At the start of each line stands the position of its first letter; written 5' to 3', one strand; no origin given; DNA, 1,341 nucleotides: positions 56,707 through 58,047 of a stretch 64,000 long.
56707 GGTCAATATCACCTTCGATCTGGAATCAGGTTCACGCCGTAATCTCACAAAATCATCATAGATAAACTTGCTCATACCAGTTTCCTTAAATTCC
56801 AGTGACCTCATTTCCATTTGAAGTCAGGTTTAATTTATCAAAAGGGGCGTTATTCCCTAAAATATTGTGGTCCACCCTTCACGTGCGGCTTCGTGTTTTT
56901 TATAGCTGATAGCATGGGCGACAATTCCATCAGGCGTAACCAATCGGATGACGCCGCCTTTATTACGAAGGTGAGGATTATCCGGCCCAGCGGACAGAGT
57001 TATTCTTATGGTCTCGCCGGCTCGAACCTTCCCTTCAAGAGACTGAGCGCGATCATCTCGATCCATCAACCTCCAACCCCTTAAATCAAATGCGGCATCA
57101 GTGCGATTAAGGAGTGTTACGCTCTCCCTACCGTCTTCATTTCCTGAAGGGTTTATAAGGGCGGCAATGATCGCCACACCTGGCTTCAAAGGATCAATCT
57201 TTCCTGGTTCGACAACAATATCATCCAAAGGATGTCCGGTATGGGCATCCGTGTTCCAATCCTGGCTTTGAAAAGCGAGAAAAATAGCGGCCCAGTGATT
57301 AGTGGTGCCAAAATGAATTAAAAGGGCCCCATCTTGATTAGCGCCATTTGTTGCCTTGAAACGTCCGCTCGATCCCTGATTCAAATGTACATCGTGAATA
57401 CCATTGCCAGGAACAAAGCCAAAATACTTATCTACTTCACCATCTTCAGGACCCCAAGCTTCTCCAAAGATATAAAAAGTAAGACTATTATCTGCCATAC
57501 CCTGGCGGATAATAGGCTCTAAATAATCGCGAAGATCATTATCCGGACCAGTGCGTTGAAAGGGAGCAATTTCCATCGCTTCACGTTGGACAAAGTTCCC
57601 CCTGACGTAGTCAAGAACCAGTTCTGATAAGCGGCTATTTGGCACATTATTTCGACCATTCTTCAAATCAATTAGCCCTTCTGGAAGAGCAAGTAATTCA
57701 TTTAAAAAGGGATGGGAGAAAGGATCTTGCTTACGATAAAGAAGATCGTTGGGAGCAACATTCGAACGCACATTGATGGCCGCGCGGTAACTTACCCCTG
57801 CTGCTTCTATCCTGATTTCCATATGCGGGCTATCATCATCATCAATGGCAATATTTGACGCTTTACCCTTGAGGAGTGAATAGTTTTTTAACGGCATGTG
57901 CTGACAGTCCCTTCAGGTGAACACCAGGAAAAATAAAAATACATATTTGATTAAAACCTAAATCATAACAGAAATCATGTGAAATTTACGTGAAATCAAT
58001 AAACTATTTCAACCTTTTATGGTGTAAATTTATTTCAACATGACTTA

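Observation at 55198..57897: Two-gene module: DUF2278(YukJ)-lamin-tail-domain protein followed by an SH3b + ComEC-type MBL hydrolase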

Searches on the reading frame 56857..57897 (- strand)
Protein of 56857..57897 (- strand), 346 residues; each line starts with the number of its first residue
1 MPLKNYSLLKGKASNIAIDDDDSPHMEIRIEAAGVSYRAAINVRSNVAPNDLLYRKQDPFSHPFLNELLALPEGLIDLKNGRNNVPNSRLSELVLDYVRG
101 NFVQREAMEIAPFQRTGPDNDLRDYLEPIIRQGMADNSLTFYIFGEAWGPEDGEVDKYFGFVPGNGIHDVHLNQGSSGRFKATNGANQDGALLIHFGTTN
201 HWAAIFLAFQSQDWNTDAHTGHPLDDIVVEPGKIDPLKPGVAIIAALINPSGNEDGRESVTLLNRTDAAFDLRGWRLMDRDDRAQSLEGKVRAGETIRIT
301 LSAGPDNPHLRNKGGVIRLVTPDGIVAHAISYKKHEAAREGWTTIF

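Call 3: search_protein_families(library=pfam, proteins=[window:56857-57897:-], max_evalue=0.01)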
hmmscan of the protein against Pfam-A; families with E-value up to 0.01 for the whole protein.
window:56857-57897:- (346 aa): 2 families
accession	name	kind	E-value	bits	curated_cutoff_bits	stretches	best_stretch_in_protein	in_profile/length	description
PF10042.14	DUF2278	-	3.6e-62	210.4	25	1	1-221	1-206/206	Uncharacterized conserved protein (DUF2278)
PF00932.25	LTD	-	2.7e-07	31.4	34.3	1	241-333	8-108/109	Lamin Tail Domain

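Call 4: search_protein_families(library=padloc, proteins=[window:56857-57897:-], max_evalue=0.01)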
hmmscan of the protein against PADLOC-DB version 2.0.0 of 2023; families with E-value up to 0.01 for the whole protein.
window:56857-57897:- (346 aa): 0 families

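Call 5: search_protein_families(library=ncbifam, proteins=[window:56857-57897:-], max_evalue=0.01)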
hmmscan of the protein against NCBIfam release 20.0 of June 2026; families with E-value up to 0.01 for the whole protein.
window:56857-57897:- (346 aa): 0 families

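Call 7: search_solved_structures(query=window:56857-57897:-, max_evalue=1, show_alignments=2)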
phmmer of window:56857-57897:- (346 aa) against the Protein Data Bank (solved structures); distinct sequences matched with E-value up to 1: 9.
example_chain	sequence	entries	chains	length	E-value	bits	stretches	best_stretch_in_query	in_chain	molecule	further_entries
7p1h_A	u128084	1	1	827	0.36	12.9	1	29-67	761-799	Maltose/maltodextrin-binding periplasmic protein,RTX-toxin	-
9l99_A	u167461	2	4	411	0.71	12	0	170-236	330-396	Spike glycoprotein E1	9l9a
9dqz_D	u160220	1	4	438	0.8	11.8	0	170-236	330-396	Structural polyprotein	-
9e9z_A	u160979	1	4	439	0.8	11.8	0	170-236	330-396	Structural polyprotein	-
9uih_A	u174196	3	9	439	0.81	11.8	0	170-236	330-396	Spike glycoprotein E1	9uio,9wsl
9dqv_D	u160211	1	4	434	0.82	11.8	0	170-236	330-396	Structural polyprotein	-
9dqx_J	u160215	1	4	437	0.83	11.8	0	170-236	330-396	Structural polyprotein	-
8dan_A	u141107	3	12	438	0.83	11.8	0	170-236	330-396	E1 envelope glycoprotein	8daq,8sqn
9e96_A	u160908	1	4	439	0.84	11.7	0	170-236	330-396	Structural polyprotein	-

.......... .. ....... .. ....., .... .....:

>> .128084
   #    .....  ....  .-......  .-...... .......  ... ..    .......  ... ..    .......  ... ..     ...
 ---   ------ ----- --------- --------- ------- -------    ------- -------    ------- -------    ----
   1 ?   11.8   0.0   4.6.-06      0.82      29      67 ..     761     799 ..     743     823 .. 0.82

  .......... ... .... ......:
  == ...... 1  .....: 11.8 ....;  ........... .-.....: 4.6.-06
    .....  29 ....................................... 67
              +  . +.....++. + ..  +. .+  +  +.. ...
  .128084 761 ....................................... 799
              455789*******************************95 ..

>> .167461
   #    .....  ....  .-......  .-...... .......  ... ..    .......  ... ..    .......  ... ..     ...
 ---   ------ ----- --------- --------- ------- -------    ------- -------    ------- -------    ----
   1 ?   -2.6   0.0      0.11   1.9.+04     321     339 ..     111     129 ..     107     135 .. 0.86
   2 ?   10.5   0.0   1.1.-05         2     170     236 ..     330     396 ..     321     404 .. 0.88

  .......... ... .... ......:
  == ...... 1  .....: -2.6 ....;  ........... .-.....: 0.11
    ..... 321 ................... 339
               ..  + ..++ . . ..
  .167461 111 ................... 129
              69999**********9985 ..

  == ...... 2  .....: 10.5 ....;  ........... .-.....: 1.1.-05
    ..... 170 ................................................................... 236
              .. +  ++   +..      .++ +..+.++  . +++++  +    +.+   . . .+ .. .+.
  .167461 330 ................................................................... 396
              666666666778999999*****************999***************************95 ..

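Call 9: find_homologous_proteins(query=window:56857-57897:-, max_evalue=0.001)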
Query window:56857-57897:- (346 aa): 614 proteins with E <= 0.001 among 3712 candidates; the best 120 are listed.
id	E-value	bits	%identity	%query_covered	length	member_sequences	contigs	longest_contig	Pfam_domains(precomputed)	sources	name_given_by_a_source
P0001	1.2e-212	723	91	100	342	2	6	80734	PF10042.15,PF00932.26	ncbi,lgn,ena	-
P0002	7.5e-187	639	79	100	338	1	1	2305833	PF10042.15,PF00932.26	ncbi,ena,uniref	ncbi:DUF2278 family protein [Kiloniella sp.]|uniref:DUF2278 family protein n=1 Tax=Kiloniella sp. Ta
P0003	1.6e-179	614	76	100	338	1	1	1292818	PF10042.15,PF00932.26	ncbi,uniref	ncbi:DUF2278 family protein [Kiloniella antarctica]|uniref:DUF2278 family protein n=1 Tax=Kiloniella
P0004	6.6e-136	471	62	100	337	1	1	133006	PF10042.15,PF00932.26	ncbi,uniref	ncbi:DUF2278 family protein [Consotaella aegiceratis]|uniref:DUF2278 family protein n=1 Tax=Consotae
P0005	1.2e-134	467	61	100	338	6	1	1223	PF10042.15,PF00932.26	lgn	-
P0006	1.8e-134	466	60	100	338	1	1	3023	PF10042.15,PF00932.26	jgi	jgi:uncharacterized protein YukJ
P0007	2.5e-133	462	60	100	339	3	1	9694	PF10042.15,PF00932.26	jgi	jgi:uncharacterized protein YukJ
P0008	6.4e-133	461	59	100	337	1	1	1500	PF10042.15,PF00932.26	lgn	-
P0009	1.4e-132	460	60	100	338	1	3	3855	PF10042.15,PF00932.26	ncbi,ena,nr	ncbi:MAG: DUF2278 family protein [Rhodospirillaceae bacterium]|nr:DUF2278 family protein [Rhodospiri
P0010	1.8e-131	456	59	100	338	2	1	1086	PF10042.15,PF00932.26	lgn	-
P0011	8.4e-131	454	59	99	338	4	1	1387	PF10042.15,PF00932.26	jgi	jgi:uncharacterized protein YukJ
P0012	3.1e-129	449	59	100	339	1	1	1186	PF10042.15,PF00932.26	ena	-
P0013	5.0e-127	442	58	100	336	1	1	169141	PF10042.15,PF00932.26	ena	-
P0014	3.0e-126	439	56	100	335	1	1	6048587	PF10042.15,PF00932.26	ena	-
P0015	2.2e-125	436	57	100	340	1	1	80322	PF10042.15,PF00932.26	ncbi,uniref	ncbi:DUF2278 family protein [Pannonibacter sp.]|uniref:DUF2278 family protein n=1 Tax=Pannonibacter 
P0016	1.8e-124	433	57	100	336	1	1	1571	PF10042.15,PF00932.26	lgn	-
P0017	1.2e-123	431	57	100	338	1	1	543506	PF10042.15,PF00932.26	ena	-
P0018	1.4e-123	430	56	100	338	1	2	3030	PF10042.15,PF00932.26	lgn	-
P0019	3.9e-122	426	55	100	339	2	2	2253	PF10042.15,PF00932.26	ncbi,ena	-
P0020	1.1e-121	424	56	100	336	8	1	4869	PF10042.15,PF00932.26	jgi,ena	-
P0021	1.3e-121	424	55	100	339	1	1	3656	PF10042.15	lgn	-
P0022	2.3e-120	420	56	100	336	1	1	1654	PF10042.15,PF00932.26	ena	-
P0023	5.2e-120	419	55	100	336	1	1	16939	PF10042.15,PF00932.26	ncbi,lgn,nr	ncbi:MAG: DUF2278 family protein [Myxococcales bacterium]|nr:DUF2278 family protein [Myxococcales ba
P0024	2.4e-118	413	56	100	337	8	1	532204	PF10042.15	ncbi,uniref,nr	ncbi:DUF2278 family protein [uncultured Roseibium sp.]|uniref:DUF2278 family protein n=1 Tax=uncultu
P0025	2.8e-115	403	53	100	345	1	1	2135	PF10042.15,PF00932.26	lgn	-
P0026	1.4e-112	394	54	99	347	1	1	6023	PF10042.15,PF00932.26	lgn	-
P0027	3.2e-112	393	54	99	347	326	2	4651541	PF10042.15,PF00932.26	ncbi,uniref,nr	ncbi:DUF2278 family protein [Rhizobium leguminosarum]|uniref:DUF2278 family protein n=1 Tax=Rhizobiu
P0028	4.3e-112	393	54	99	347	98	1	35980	PF10042.15,PF00932.26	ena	-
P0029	2.2e-111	390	52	100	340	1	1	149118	PF10042.15,PF00932.26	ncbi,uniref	ncbi:DUF2278 family protein [Roseibium sp.]|uniref:DUF2278 family protein n=1 Tax=Roseibium sp. TaxI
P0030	2.0e-110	387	52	99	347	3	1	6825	PF10042.15,PF00932.26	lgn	-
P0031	2.8e-109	383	52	99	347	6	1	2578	PF10042.15,PF00932.26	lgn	-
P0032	6.0e-109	382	50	100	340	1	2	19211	PF10042.15,PF00932.26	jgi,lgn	-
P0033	1.5e-108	381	52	99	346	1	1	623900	PF10042.15,PF00932.26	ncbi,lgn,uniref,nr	ncbi:DUF2278 family protein [Rhizobium sp. BK251]|uniref:DUF2278 family protein n=1 Tax=Rhizobium sp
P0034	2.3e-108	380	52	99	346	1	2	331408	PF10042.15,PF00932.26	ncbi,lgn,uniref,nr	ncbi:DUF2278 family protein [Rhizobium halophytocola]|uniref:Uncharacterized protein YukJ n=1 Tax=Rh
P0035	2.6e-108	380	49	100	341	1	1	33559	PF10042.15,PF00932.26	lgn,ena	-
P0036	1.8e-107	377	54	99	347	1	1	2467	PF10042.15,PF00932.26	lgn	-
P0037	5.2e-106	373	52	100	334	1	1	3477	PF10042.15,PF00932.26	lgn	-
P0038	3.3e-105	370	50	100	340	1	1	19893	PF10042.15,PF00932.26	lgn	-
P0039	9.4e-105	369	51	100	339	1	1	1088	PF10042.15,PF00932.26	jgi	jgi:uncharacterized protein YukJ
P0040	5.2e-104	366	51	100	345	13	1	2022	PF10042.15,PF00932.26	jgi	jgi:uncharacterized protein YukJ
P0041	1.6e-102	361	50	100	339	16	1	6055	PF10042.15,PF00932.26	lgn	-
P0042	2.3e-102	361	51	100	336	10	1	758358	PF10042.15,PF00932.26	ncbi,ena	-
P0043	3.3e-102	360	51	100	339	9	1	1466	PF10042.15,PF00932.26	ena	-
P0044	2.0e-101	358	51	100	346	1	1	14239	PF10042.15,PF00932.26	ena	-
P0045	1.2e-99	352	48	100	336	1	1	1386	PF10042.15,PF00932.26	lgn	-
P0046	1.1e-98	349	48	100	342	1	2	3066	PF10042.15,PF00932.26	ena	-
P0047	7.9e-98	346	48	100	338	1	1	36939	PF10042.15,PF00932.26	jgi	-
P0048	4.0e-97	343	47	100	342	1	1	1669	PF10042.15,PF00932.26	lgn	-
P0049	1.1e-95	339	49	100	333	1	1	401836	PF10042.15,PF00932.26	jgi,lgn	-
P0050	8.7e-95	336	47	100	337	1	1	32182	PF10042.15,PF00932.26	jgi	jgi:uncharacterized protein YukJ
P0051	4.5e-94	333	48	100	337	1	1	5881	PF10042.15,PF00932.26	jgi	jgi:uncharacterized protein YukJ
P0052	2.4e-93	331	48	100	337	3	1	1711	PF10042.15,PF00932.26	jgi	-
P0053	6.8e-92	326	48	100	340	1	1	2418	PF10042.15,PF00932.26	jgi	jgi:uncharacterized protein YukJ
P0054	1.5e-90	322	47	100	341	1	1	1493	PF10042.15,PF00932.26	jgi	jgi:uncharacterized protein YukJ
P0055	1.2e-89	319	46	100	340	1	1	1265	PF10042.15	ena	-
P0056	3.3e-89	317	44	100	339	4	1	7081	PF10042.15,PF00932.26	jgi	jgi:uncharacterized protein YukJ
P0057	5.0e-89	317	47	100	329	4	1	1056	PF10042.15,PF00932.26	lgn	-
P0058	1.2e-87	312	45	100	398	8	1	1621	PF10042.15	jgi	jgi:uncharacterized protein YukJ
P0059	1.8e-87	312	47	100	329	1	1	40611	PF10042.15,PF00932.26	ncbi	-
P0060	1.1e-86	309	45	100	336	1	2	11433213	PF10042.15,PF00932.26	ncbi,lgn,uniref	ncbi:DUF2278 family protein [Actinoplanes sp. NBC_00393]|uniref:DUF2278 family protein n=1 Tax=Actin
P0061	7.0e-86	306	50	87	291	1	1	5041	PF10042.15,PF00932.26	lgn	-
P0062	1.2e-85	306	45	100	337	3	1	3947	PF10042.15,PF00932.26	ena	-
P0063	1.7e-85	305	43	100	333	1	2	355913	PF10042.15,PF00932.26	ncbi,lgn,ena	ncbi:MAG: DUF2278 family protein [Cyanobacteria bacterium P01_A01_bin.45]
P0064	2.0e-85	305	45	100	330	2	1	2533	PF10042.15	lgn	-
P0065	4.3e-85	304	45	100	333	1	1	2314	PF10042.15,PF00932.26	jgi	jgi:uncharacterized protein YukJ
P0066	1.9e-84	302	43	100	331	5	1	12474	PF10042.15,PF00932.26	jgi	jgi:uncharacterized protein YukJ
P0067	2.7e-84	301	45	100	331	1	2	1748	PF10042.15,PF00932.26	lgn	-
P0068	6.2e-84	300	45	100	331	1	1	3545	PF10042.15,PF00932.26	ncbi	-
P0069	8.3e-84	300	42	100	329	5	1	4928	PF10042.15,PF00932.26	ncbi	-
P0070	1.0e-83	299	42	100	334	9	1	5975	PF10042.15,PF00932.26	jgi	jgi:uncharacterized protein YukJ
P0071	1.9e-83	298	44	100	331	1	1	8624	PF10042.15,PF00932.26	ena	-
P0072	2.9e-83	298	44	100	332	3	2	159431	PF10042.15,PF00932.26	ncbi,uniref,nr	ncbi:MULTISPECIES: DUF2278 family protein [Calothrix]|uniref:DUF2278 family protein n=2 Tax=Calothri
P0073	5.2e-83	297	42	100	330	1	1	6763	PF10042.15,PF00932.26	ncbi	-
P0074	1.6e-82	295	45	100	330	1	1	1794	PF10042.15,PF00932.26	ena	-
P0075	2.0e-82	295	45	100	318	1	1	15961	PF10042.15,PF00932.26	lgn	-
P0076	2.2e-82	295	44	100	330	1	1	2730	PF10042.15,PF00932.26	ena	-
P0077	4.5e-82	294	42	100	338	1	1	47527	PF10042.15,PF00932.26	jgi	jgi:uncharacterized protein YukJ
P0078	4.7e-82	294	44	100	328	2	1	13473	PF10042.15,PF00932.26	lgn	-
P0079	5.6e-82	294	44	100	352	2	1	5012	PF10042.15,PF00932.26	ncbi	-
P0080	8.2e-82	293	45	100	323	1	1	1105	PF10042.15,PF00932.26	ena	-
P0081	8.8e-82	293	43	100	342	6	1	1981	PF10042.15,PF00932.26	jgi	jgi:uncharacterized protein YukJ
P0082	8.9e-82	293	42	100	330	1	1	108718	PF10042.15,PF00932.26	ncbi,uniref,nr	ncbi:DUF2278 family protein [Nostoc sp. FACHB-110]|uniref:DUF2278 family protein n=1 Tax=Nostoc sp. 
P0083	9.4e-82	293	43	100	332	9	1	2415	PF10042.15,PF00932.26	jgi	jgi:uncharacterized protein YukJ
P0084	9.6e-82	293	44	100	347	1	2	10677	PF10042.15,PF00932.26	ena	-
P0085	9.9e-82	293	40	100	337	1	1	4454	PF10042.15,PF00932.26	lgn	-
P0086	1.0e-81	293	46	100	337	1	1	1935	PF10042.15,PF00932.26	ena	-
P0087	1.1e-81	293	43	100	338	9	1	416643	PF10042.15,PF00932.26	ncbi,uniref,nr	ncbi:DUF2278 family protein [Actinoplanes flavus]|uniref:DUF2278 family protein n=1 Tax=Actinoplanes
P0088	1.6e-81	292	43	100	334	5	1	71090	PF10042.15,PF00932.26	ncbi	-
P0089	3.6e-81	291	43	100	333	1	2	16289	PF10042.15,PF00932.26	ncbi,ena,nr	ncbi:MAG: DUF2278 family protein [Leptolyngbyaceae cyanobacterium MO_188.B28]|nr:DUF2278 family prot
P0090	3.7e-81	291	43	100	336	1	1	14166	PF10042.15,PF00932.26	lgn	-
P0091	7.8e-81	290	40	100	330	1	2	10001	PF10042.15,PF00932.26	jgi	jgi:uncharacterized protein YukJ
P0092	8.1e-81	290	42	100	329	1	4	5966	PF10042.15,PF00932.26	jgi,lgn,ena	jgi:uncharacterized protein YukJ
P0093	1.2e-80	289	44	100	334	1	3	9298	PF10042.15,PF00932.26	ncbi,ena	-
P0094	1.3e-80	289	43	100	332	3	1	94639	PF10042.15,PF00932.26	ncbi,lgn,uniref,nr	ncbi:DUF2278 family protein [Nostoc sp. 106C]|uniref:DUF2278 family protein n=1 Tax=Nostoc sp. 106C 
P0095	1.6e-80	289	42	100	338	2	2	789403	PF10042.15,PF00932.26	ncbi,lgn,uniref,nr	ncbi:hypothetical protein Aph02nite_16190 [Actinoplanes philippinensis]|uniref:Uncharacterized prote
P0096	2.5e-80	288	43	100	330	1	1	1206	PF10042.15,PF00932.26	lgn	-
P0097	2.6e-80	288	41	100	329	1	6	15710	PF10042.15,PF00932.26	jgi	jgi:uncharacterized protein YukJ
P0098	2.8e-80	288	45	100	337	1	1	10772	PF10042.15,PF00932.26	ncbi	-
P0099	3.0e-80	288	42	100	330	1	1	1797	PF10042.15,PF00932.26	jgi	jgi:uncharacterized protein YukJ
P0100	3.2e-80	288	42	100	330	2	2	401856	PF10042.15,PF00932.26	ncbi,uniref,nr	ncbi:DUF2278 family protein [Nostoc sp. FACHB-152]|uniref:DUF2278 family protein n=1 Tax=unclassifie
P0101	3.3e-80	288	42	100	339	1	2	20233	PF10042.15,PF00932.26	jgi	jgi:uncharacterized protein YukJ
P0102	3.3e-80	288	41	100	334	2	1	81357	PF10042.15,PF00932.26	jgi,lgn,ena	jgi:uncharacterized protein YukJ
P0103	5.0e-80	287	43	100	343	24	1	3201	PF10042.15,PF00932.26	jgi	jgi:uncharacterized protein YukJ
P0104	6.4e-80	287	44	100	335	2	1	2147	PF10042.15,PF00932.26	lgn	-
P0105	7.8e-80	287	42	100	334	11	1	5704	PF10042.15,PF00932.26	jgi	-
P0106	9.9e-80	286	42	100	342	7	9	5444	PF10042.15,PF00932.26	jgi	jgi:uncharacterized protein YukJ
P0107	1.0e-79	286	45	100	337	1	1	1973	PF10042.15,PF00932.26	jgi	-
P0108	1.2e-79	286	44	100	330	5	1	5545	PF10042.15,PF00932.26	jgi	jgi:uncharacterized protein YukJ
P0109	1.9e-79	285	43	100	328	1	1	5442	PF10042.15,PF00932.26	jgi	jgi:uncharacterized protein YukJ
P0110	1.9e-79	285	42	100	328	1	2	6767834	PF10042.15,PF00932.26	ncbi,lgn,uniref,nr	ncbi:DUF2278 family protein [Calothrix sp. PCC 6303]|uniref:DUF2278 family protein n=1 Tax=Calothrix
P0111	2.3e-79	285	40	100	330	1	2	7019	PF10042.15,PF00932.26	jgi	jgi:uncharacterized protein YukJ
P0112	2.3e-79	285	44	100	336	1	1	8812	PF10042.15,PF00932.26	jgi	jgi:uncharacterized protein YukJ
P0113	2.4e-79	285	42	100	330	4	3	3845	PF10042.15,PF00932.26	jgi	jgi:uncharacterized protein YukJ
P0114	2.5e-79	285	41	100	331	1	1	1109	PF10042.15,PF00932.26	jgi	jgi:uncharacterized protein YukJ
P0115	3.0e-79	285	44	100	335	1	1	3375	PF10042.15,PF00932.26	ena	-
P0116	3.9e-79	284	42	100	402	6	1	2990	PF10042.15,PF00932.26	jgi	jgi:uncharacterized protein YukJ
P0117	4.5e-79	284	44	100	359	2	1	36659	PF10042.15,PF00932.26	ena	-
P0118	4.8e-79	284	41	100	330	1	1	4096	PF10042.15,PF00932.26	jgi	jgi:uncharacterized protein YukJ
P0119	5.0e-79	284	45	100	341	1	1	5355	PF10042.15,PF00932.26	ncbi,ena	-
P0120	5.1e-79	284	43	100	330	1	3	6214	PF10042.15,PF00932.26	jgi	jgi:uncharacterized protein YukJ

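Call 14: find_related_loci(query=A1, collection=genome_contigs, flank=10000)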
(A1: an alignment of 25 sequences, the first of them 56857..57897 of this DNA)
Query A1 (346 aa) in genome_contigs; peptide patterns used: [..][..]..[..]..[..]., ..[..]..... (x = any residue, [..] = any of these).
600 stretches matched a pattern (row limit reached: there are more); 564 encode a relative of the query (tblastn E <= 1e-3); the best 80 are kept; 80 distinct loci.
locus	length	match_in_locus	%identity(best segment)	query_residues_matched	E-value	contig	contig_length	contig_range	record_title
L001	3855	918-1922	60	4-346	8e-139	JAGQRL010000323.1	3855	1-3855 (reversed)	MAG: Rhodospirillaceae bacterium isolate HKST-UBA02 2015-01-06_1_(paired)_contig_209598, whole genome shotgun sequence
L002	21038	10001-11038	55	3-346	3e-119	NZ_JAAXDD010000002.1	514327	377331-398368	Rhizobium leguminosarum strain SiuDiyapA Scaffold_2, whole genome shotgun sequence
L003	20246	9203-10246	55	1-346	6e-118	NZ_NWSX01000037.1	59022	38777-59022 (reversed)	Rhizobium sp. J15 Scaffold36_1, whole genome shotgun sequence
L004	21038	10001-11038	55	3-346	3e-117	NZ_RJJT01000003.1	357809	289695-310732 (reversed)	Rhizobium pisi strain DSM 30132 Scaffold3_1, whole genome shotgun sequence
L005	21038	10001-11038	54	3-346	3e-117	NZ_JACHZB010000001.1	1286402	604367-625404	Rhizobium sp. BK196 Ga0365257_01, whole genome shotgun sequence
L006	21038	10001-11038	54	3-346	7e-117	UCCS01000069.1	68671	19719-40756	Rhizobiales bacterium isolate AFS066641 genome assembly, contig: contig_69, whole genome shotgun sequence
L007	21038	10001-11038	54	3-346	6e-117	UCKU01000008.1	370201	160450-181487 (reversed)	Rhizobiales bacterium isolate AFS095166 genome assembly, contig: contig_8, whole genome shotgun sequence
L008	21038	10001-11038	55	3-346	4e-116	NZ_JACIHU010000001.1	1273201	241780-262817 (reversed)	Rhizobium etli strain SEMIA 471 Ga0394333_01, whole genome shotgun sequence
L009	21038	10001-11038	54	3-346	5e-116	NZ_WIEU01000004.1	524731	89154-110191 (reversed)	Rhizobium leguminosarum bv. viciae strain L353 NODE_4_length_524731_cov_22.5478, whole genome shotgun sequence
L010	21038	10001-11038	55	3-346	2e-115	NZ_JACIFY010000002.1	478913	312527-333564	Rhizobium esperanzae strain SEMIA 4089 Ga0394391_02, whole genome shotgun sequence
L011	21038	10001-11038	54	3-346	1e-115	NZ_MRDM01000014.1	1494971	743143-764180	Rhizobium laguerreae strain FB206 scaffold6, whole genome shotgun sequence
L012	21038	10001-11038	55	3-346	5e-115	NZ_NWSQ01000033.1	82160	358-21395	Rhizobium sp. L43 Scaffold30_1, whole genome shotgun sequence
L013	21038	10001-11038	55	3-346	1e-114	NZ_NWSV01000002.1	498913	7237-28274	Rhizobium chutanense strain C5 Scaffold2_1, whole genome shotgun sequence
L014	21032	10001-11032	53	3-346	2e-113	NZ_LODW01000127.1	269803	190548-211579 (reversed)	Rhizobium hidalgonense strain FH14 Scaffold8_1, whole genome shotgun sequence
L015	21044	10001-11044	54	1-346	1e-117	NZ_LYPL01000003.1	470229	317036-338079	Rhizobium bangladeshense strain 1002 scf3_contig_2, whole genome shotgun sequence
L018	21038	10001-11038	55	3-346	4e-114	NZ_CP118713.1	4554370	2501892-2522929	Rhizobium binxianense strain BJ04 chromosome, complete genome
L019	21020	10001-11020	43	1-346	2e-89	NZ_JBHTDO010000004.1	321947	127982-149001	Actinoplanes sp. GCM10030250 strain CPCC 206377 spades_K_21_77_4, whole genome shotgun sequence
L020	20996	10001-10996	44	1-346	9e-88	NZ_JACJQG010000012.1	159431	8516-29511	Calothrix anomala FACHB-343 contig12, whole genome shotgun sequence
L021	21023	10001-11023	44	1-346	1e-87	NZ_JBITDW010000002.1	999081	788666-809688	Actinoplanes sp. NPDC051513 NPDC051513_372_C6.ctg-0002, whole genome shotgun sequence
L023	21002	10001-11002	43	1-346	3e-87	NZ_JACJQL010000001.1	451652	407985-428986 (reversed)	Nostoc parmelioides FACHB-3921 contig1, whole genome shotgun sequence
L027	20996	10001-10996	42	1-346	1e-85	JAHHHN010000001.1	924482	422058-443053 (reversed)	MAG: Mojavia pulchra JT2-VF2 scaffold_11_c1, whole genome shotgun sequence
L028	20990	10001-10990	42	1-346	9e-86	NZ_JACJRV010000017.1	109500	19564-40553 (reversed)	Nostoc sp. FACHB-152 contig17, whole genome shotgun sequence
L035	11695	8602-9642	41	1-346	7e-84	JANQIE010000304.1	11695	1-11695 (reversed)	MAG: Desulfobacterales bacterium isolate PL24a_bin.4 k99_1131565, whole genome shotgun sequence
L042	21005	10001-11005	43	1-346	3e-83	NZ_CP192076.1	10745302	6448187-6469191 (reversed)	Actinoplanes sp. CA-142083 chromosome, complete genome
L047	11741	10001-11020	41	1-346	2e-82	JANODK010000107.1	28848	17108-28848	MAG: Chryseolinea sp. isolate VAR_17_metabat_144 VAR_17_k141_3345454, whole genome shotgun sequence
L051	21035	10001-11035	41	1-346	4e-82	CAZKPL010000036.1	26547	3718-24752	MAG TPA_asm: uncultured Nitrosomonas sp. isolate SRP263991_co5_92 genome assembly, contig: NODE_3646_length_26547_cov_10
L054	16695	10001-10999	42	1-346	3e-82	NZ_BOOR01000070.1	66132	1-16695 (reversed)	Planotetraspora thailandica strain NBRC 104271 sequence070, whole genome shotgun sequence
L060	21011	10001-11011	41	1-346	7e-82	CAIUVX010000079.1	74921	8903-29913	MAG: uncultured Methylococcales bacterium isolate Kiruna_bin-09260 genome assembly, contig: bin-09260:079/210, whole gen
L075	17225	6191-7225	41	1-346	4e-81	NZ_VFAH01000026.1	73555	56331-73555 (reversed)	Noviherbaspirillum aerium strain 122213-3 Scaffold26, whole genome shotgun sequence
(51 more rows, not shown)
